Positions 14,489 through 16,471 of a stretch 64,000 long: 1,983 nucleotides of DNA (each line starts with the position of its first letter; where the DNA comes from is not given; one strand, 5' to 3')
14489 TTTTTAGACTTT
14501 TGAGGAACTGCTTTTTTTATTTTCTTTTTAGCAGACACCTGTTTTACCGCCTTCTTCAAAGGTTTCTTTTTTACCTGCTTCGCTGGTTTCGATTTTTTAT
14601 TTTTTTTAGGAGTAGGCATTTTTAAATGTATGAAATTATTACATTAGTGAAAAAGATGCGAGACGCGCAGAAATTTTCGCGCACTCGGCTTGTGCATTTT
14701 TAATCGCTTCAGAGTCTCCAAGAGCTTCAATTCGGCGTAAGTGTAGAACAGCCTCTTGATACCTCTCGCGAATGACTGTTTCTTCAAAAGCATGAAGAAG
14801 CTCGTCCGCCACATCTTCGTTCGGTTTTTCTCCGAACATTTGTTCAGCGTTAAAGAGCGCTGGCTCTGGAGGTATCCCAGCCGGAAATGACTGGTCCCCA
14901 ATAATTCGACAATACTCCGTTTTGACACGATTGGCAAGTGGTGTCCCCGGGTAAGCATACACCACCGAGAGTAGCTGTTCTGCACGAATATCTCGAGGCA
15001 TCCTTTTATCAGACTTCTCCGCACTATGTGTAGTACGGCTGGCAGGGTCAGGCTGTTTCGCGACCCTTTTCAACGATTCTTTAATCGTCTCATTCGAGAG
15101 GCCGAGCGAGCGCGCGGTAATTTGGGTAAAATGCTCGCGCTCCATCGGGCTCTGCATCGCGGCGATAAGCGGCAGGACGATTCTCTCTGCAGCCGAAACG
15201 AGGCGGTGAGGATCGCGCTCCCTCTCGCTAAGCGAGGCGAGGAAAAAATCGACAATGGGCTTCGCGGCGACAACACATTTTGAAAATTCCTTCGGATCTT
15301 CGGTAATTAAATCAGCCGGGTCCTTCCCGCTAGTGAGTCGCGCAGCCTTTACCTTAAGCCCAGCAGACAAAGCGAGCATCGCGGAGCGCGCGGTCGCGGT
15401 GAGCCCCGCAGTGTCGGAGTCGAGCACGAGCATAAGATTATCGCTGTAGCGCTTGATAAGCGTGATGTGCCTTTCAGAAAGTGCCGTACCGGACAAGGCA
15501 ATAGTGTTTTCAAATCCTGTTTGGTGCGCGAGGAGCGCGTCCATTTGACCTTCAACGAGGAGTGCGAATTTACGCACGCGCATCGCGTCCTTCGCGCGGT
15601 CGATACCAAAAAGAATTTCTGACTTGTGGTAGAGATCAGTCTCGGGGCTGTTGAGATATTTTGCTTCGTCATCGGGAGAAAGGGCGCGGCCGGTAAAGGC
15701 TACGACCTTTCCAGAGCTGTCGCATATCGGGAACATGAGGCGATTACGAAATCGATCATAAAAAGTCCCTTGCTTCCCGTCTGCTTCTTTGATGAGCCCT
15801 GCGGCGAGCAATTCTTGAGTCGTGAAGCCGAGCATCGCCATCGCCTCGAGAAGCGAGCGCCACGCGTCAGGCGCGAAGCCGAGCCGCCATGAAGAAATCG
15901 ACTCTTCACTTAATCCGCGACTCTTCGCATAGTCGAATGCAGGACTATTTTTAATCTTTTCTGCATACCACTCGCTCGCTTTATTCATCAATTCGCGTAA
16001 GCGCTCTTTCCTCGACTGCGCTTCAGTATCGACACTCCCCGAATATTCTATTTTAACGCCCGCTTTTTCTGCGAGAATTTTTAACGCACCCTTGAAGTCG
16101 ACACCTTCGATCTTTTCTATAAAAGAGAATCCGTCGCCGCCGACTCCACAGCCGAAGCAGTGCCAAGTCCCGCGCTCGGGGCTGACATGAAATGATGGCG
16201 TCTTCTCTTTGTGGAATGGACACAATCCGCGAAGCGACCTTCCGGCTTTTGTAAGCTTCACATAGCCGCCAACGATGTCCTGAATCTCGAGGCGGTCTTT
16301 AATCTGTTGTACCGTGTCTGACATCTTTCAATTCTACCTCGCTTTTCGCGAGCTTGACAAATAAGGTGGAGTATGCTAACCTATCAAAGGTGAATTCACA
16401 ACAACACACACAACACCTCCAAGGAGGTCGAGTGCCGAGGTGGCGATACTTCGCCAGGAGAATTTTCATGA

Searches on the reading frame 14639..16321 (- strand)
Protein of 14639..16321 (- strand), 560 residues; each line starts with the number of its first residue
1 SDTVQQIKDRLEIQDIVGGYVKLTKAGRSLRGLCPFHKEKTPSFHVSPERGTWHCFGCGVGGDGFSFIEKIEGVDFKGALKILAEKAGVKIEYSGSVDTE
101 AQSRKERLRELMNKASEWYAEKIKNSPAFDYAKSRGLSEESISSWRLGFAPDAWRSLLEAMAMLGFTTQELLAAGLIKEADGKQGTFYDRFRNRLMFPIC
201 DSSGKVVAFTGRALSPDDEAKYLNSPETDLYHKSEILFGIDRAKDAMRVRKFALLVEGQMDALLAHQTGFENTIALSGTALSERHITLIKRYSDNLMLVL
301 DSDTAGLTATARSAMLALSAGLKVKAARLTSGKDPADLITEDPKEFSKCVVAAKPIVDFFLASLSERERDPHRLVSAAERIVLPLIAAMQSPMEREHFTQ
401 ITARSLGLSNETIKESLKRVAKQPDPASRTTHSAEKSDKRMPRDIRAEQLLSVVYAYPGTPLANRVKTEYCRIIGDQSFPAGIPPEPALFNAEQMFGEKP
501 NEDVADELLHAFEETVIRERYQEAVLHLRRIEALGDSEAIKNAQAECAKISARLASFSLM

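Call 8: search_protein_families(library=pfam, proteins=[window:14639-16321:-], max_evalue=0.00001)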
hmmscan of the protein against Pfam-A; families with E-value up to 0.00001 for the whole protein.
window:14639-16321:- (560 aa): 6 families
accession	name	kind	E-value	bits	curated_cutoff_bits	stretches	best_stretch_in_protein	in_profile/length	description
PF08275.17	DNAG_N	-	2.7e-39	134.6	26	1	124-244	10-128/128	DNA primase catalytic core, N-terminal domain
PF01807.25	Zn_ribbon_DnaG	-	2.6e-34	117.4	24.9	1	2-94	4-96/98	CHC2 zinc finger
PF13155.12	Toprim_2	-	2.3e-18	66.8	22.1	1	255-338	2-87/88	Toprim-like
PF13662.12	Toprim_4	-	7e-14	52.2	25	1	253-325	3-82/85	Toprim domain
PF01751.28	Toprim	-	1.9e-07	31.6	23.1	1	254-314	3-77/96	Toprim domain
PF13362.12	Toprim_3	-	2.7e-06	28.2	27.2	1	254-341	3-91/95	Toprim domain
